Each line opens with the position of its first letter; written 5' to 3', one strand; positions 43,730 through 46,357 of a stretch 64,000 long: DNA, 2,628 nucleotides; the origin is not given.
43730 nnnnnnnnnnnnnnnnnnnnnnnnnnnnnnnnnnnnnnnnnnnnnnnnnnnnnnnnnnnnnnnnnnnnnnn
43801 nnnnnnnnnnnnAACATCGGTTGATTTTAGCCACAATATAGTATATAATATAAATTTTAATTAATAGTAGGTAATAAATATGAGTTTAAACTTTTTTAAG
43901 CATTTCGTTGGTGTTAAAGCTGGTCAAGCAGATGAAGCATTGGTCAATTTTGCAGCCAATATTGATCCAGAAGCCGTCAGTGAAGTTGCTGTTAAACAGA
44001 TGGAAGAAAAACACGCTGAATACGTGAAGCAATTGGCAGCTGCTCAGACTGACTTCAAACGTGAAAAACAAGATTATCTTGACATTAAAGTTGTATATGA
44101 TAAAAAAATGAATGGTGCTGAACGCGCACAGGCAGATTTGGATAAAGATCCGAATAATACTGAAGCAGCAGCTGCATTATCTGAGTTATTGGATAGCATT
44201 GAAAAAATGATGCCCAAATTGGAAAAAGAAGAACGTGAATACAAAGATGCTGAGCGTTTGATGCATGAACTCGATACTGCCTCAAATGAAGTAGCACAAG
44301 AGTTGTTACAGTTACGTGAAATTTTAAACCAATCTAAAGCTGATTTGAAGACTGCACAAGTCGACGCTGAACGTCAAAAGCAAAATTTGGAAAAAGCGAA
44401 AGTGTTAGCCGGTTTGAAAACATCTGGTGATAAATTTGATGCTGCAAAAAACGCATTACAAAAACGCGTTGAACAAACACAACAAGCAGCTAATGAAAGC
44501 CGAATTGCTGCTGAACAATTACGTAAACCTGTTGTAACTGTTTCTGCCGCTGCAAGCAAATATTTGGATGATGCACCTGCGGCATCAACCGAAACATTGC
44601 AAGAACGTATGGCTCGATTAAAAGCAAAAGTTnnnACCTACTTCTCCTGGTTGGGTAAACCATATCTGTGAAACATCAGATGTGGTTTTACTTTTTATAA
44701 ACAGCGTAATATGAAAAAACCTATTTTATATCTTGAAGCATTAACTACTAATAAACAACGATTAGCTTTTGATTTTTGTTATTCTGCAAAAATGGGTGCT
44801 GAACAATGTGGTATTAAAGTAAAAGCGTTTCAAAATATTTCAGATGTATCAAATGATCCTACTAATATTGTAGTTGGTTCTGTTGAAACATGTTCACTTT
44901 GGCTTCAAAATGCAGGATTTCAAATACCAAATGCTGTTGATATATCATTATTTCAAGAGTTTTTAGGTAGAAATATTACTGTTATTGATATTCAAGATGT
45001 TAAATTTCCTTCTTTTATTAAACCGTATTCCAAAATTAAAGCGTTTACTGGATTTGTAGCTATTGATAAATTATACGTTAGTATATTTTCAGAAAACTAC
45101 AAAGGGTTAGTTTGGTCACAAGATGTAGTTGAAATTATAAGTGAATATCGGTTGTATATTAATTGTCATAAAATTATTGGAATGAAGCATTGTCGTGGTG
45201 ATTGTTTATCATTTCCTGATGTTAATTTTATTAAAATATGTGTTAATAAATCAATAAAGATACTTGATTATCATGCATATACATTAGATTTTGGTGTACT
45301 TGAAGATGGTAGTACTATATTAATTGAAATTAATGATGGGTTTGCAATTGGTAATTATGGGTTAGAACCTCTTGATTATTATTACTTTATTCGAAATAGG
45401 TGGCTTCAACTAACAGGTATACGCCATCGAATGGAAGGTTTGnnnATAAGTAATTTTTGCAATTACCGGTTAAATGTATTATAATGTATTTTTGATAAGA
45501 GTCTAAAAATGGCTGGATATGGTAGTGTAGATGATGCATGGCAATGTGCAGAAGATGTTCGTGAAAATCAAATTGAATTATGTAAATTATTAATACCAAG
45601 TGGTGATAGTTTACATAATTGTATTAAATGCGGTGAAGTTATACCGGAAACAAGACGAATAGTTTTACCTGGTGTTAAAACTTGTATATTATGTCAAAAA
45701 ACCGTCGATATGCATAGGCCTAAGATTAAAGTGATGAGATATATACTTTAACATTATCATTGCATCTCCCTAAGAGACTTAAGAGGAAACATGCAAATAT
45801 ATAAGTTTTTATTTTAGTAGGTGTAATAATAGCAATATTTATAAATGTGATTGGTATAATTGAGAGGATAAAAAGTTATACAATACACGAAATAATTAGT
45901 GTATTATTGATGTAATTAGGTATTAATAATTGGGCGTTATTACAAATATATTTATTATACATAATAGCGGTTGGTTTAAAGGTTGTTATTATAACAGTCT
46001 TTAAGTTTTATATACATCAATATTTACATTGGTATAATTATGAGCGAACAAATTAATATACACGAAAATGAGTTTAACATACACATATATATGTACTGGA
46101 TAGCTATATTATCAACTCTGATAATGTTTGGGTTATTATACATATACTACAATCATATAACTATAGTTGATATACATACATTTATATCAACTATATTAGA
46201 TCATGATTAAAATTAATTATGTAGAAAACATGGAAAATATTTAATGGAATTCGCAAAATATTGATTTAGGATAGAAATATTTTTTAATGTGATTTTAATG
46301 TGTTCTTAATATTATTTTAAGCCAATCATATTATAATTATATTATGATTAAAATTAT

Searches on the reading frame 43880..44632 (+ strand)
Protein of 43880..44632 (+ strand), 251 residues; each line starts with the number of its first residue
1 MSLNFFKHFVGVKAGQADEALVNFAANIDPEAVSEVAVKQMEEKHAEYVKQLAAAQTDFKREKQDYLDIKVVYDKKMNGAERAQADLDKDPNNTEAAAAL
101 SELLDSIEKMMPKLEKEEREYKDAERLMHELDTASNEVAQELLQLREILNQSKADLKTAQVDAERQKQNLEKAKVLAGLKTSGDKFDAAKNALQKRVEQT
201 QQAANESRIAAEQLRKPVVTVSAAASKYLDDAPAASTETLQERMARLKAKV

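Call 10: search_protein_families(library=phrogs, proteins=[window:43880-44632:+], max_evalue=0.001)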
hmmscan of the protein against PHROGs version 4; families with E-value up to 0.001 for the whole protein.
window:43880-44632:+ (251 aa): 0 families

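Call 11: search_protein_families(library=pfam, proteins=[window:43880-44632:+], max_evalue=0.01)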
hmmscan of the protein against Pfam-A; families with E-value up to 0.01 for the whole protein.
window:43880-44632:+ (251 aa): 1 family
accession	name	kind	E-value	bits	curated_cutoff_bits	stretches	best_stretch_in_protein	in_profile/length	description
PF18595.6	Nuf2_DHR10-like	-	0.0042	17.6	28.4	1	96-173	34-111/117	Nuf2, DHR10-like domain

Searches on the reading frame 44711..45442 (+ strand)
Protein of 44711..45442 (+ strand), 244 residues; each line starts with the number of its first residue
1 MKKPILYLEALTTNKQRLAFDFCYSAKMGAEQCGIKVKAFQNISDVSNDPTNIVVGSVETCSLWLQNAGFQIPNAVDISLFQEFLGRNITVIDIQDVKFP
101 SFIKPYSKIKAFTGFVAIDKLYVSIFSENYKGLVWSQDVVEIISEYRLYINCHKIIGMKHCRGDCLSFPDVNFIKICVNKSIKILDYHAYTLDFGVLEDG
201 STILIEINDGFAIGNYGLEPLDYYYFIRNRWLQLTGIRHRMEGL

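Call 10: search_protein_families(library=phrogs, proteins=[window:44711-45442:+], max_evalue=0.001)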
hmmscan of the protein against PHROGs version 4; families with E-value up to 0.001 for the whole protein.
window:44711-45442:+ (244 aa): 1 family
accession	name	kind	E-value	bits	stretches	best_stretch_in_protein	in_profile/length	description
phrog_7313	-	unknown function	1.1e-17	65.5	1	38-219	41-249/264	-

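Call 11: search_protein_families(library=pfam, proteins=[window:44711-45442:+], max_evalue=0.01)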
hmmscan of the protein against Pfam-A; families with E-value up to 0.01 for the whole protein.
window:44711-45442:+ (244 aa): 2 families
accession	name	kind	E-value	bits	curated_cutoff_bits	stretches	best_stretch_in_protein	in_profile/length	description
PF18299.6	R2K_2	-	5e-29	101.5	26.2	1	84-224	1-145/147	ATP-grasp domain, R2K clade family 2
PF14243.11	R2K_3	-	3.6e-12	47.2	26.3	1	94-222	44-163/169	ATP-grasp domain, R2K clade family 3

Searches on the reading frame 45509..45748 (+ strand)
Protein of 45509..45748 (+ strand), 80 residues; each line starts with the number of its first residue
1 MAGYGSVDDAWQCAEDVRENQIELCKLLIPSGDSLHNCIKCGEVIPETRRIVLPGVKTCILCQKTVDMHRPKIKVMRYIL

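Call 11: search_protein_families(library=pfam, proteins=[window:45509-45748:+], max_evalue=0.01)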
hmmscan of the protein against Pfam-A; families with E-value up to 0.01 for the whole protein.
window:45509-45748:+ (80 aa): 1 family
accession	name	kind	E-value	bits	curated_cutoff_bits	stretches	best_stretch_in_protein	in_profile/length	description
PF01258.23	zf-dskA_traR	-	3.3e-08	33.8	24.9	1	36-64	4-32/36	Prokaryotic dksA/traR C4-type zinc finger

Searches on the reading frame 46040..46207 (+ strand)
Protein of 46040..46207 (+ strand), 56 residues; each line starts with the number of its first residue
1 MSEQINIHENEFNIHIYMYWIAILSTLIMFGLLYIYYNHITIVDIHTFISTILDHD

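Call 41: search_protein_families(library=pfam, proteins=[window:46040-46207:+], max_evalue=0.01)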
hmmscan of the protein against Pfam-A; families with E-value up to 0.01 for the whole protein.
window:46040-46207:+ (56 aa): 0 families
